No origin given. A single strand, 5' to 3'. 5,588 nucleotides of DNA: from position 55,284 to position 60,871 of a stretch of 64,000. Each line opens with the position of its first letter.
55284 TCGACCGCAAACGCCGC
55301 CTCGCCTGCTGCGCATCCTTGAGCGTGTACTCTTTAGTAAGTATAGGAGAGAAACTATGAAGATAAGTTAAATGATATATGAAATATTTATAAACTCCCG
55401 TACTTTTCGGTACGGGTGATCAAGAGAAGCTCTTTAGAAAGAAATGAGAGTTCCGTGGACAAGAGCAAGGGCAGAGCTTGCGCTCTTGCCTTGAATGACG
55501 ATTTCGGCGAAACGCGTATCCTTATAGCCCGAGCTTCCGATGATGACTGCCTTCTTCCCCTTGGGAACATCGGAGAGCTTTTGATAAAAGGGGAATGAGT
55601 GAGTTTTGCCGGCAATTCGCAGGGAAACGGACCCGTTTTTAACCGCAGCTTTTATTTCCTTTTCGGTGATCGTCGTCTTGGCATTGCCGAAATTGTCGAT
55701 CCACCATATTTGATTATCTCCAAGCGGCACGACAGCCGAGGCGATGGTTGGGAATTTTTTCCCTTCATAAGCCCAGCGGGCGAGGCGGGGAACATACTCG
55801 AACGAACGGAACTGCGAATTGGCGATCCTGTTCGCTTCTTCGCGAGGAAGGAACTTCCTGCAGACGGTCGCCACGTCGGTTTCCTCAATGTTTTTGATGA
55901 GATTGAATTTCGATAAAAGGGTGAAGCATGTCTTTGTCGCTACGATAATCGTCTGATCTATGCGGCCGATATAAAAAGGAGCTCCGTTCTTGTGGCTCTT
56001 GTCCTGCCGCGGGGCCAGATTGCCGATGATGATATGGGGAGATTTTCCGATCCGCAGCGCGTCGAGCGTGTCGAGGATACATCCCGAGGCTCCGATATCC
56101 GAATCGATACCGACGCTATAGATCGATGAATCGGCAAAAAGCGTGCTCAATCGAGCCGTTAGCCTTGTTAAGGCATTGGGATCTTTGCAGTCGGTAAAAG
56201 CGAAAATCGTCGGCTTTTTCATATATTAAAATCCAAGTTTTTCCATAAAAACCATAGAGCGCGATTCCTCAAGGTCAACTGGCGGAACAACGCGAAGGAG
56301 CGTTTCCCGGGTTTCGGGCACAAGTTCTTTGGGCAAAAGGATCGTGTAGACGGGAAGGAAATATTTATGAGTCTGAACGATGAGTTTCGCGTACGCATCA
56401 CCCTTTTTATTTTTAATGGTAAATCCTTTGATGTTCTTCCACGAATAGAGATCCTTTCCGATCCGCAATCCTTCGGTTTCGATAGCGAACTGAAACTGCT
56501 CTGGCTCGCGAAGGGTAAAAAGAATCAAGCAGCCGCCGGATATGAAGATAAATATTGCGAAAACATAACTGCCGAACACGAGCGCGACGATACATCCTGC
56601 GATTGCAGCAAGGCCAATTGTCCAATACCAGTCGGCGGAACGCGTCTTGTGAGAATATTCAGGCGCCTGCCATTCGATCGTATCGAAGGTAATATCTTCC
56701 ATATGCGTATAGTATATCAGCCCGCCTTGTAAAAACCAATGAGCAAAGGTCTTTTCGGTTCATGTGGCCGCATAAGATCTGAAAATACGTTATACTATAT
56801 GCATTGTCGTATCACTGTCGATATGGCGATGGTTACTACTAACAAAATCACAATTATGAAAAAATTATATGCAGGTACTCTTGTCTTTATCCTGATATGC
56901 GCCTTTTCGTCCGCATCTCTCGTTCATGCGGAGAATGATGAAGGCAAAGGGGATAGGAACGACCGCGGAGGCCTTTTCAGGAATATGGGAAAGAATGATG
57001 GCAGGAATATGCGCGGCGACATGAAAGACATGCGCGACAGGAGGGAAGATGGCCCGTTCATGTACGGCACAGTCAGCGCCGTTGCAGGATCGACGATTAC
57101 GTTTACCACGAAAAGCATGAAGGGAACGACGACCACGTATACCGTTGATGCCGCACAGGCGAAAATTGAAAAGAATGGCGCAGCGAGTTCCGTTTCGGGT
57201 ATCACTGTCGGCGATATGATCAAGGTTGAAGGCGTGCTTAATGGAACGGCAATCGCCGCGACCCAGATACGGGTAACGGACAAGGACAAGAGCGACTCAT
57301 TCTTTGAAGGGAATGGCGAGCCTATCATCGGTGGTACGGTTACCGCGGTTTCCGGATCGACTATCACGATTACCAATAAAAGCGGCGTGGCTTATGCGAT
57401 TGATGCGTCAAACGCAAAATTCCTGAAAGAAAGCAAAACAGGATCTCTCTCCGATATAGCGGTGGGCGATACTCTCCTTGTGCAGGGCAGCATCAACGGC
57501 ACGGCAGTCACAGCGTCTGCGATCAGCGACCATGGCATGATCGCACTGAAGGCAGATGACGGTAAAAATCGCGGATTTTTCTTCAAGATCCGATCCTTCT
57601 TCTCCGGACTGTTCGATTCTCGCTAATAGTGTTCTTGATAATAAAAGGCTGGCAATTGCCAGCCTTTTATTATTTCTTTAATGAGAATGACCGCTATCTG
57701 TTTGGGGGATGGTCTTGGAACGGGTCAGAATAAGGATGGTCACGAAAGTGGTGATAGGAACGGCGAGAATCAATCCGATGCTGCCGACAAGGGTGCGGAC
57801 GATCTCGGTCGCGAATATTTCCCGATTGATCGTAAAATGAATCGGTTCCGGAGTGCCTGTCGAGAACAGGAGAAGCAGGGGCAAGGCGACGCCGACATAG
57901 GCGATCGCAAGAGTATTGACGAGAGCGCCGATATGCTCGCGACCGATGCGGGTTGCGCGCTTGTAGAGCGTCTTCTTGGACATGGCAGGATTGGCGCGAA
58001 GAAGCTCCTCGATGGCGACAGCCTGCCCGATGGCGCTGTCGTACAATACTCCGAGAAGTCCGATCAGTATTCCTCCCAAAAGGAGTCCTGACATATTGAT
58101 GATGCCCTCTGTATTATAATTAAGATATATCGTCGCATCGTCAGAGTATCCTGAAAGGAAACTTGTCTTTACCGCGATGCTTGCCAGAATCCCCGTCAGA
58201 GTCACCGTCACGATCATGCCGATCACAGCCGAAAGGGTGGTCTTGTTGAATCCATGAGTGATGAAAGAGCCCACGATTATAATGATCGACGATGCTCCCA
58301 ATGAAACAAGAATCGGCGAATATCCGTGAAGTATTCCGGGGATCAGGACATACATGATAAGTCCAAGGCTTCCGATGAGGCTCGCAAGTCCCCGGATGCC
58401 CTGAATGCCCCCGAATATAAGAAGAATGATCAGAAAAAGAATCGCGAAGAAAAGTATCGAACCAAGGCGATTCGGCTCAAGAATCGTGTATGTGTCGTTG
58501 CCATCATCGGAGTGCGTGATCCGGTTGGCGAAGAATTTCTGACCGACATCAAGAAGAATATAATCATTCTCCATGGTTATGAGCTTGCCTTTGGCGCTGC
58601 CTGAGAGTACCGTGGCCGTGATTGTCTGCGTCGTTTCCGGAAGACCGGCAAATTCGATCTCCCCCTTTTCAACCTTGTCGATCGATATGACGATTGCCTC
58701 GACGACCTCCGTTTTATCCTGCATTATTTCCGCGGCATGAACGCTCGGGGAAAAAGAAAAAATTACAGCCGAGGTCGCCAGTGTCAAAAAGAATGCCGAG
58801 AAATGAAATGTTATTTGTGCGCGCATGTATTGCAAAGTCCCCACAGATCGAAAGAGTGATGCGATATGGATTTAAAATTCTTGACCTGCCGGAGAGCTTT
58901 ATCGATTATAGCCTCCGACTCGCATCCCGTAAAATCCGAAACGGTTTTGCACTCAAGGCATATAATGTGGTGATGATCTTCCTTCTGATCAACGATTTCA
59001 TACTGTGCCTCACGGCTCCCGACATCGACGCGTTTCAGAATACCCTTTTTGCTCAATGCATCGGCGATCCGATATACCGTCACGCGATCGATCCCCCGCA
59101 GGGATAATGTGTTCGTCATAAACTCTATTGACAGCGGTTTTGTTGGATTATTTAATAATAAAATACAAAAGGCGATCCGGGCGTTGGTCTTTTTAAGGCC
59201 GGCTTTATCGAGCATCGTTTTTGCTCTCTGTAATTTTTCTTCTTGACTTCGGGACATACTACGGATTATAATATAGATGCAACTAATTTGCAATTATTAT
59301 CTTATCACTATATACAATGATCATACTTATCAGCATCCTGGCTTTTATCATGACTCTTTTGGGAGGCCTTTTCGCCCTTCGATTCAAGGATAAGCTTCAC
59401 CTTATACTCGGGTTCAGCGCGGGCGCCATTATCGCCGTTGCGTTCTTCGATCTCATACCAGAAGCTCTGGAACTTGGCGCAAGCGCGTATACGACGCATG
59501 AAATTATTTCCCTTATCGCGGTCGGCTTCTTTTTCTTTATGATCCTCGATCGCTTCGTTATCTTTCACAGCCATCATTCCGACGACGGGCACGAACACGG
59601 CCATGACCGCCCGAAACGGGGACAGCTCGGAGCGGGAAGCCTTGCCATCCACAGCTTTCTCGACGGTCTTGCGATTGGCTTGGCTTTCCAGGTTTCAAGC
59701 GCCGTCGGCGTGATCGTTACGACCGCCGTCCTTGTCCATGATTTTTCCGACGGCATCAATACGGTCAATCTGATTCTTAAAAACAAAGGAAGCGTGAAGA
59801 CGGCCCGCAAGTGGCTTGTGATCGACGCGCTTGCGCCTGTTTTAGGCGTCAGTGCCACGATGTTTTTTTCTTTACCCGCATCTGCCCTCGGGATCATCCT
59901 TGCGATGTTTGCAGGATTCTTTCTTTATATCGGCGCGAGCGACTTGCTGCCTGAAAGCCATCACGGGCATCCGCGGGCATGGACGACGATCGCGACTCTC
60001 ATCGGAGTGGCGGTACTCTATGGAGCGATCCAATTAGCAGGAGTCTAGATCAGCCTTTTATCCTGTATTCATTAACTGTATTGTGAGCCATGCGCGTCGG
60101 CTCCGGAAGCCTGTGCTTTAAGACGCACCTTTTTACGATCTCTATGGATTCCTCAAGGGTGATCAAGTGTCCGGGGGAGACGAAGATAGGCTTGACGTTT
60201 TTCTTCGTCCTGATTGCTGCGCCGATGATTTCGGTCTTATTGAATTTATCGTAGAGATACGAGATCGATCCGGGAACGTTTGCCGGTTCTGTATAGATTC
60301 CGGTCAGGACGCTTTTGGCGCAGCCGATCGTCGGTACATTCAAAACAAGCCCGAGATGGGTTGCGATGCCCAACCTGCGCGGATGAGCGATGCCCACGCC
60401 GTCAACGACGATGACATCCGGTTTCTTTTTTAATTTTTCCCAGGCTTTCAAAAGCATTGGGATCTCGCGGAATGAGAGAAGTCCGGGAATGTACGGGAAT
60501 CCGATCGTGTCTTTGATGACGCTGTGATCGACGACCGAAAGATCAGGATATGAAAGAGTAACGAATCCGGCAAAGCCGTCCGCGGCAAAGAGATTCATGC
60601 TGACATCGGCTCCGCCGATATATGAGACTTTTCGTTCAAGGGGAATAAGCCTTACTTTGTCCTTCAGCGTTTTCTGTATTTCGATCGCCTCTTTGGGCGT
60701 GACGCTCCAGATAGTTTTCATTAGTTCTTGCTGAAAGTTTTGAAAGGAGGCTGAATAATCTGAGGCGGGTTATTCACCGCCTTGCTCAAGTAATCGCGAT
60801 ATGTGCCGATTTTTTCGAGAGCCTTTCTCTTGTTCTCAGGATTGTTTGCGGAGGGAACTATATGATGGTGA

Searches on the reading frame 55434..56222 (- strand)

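Call 67: search_protein_families(library=pfam, proteins=[window:55434-56222:-], max_evalue=0.001)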
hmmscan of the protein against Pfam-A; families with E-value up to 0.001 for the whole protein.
window:55434-56222:- (262 aa): 1 family
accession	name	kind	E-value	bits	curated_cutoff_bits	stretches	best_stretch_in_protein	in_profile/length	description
PF20257.3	SAM_HAT_C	-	1.6e-10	41.6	25.5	1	171-258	2-81/84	SAM hydroxide adenosyltransferase C-terminal domain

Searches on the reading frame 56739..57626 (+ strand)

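Call 67: search_protein_families(library=pfam, proteins=[window:56739-57626:+], max_evalue=0.001)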
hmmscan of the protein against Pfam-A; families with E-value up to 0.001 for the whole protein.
window:56739-57626:+ (295 aa): 1 family
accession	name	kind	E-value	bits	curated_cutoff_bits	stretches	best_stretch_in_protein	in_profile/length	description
PF18914.6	DUF5666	-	5.5e-10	39.8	27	2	109-177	1-59/60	Domain of unknown function (DUF5666)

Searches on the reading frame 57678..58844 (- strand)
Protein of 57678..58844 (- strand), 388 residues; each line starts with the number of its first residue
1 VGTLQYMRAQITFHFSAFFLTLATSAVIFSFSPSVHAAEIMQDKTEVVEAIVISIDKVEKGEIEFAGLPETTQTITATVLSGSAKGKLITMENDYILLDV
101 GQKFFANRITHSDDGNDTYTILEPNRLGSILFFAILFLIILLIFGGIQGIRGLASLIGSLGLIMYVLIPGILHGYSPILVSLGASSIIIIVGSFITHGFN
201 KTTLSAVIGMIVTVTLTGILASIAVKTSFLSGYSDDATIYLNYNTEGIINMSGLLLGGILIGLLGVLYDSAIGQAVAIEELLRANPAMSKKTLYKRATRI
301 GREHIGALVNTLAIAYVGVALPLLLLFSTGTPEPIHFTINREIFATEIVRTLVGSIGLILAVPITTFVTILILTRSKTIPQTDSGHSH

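Call 67: search_protein_families(library=pfam, proteins=[window:57678-58844:-], max_evalue=0.001)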
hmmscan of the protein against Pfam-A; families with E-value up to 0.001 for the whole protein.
window:57678-58844:- (388 aa): 1 family
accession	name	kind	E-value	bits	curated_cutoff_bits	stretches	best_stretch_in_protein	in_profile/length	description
PF07907.16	YibE_F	-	8.8e-63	212.5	27.2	1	130-369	1-239/241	YibE/F-like protein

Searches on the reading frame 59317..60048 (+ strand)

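Call 67: search_protein_families(library=pfam, proteins=[window:59317-60048:+], max_evalue=0.001)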
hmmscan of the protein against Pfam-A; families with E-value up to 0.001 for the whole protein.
window:59317-60048:+ (243 aa): 1 family
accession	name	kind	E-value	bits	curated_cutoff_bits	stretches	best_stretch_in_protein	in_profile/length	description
PF02535.28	Zip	-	3.3e-27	96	35.1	2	86-232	162-313/323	ZIP Zinc transporter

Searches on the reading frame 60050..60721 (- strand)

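Call 67: search_protein_families(library=pfam, proteins=[window:60050-60721:-], max_evalue=0.001)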
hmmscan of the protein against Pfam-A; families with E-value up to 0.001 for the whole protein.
window:60050-60721:- (223 aa): 1 family
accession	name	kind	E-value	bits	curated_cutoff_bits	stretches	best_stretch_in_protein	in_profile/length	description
PF04493.20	Endonuclease_5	-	4.6e-72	242.3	23.4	1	18-213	2-197/198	Endonuclease V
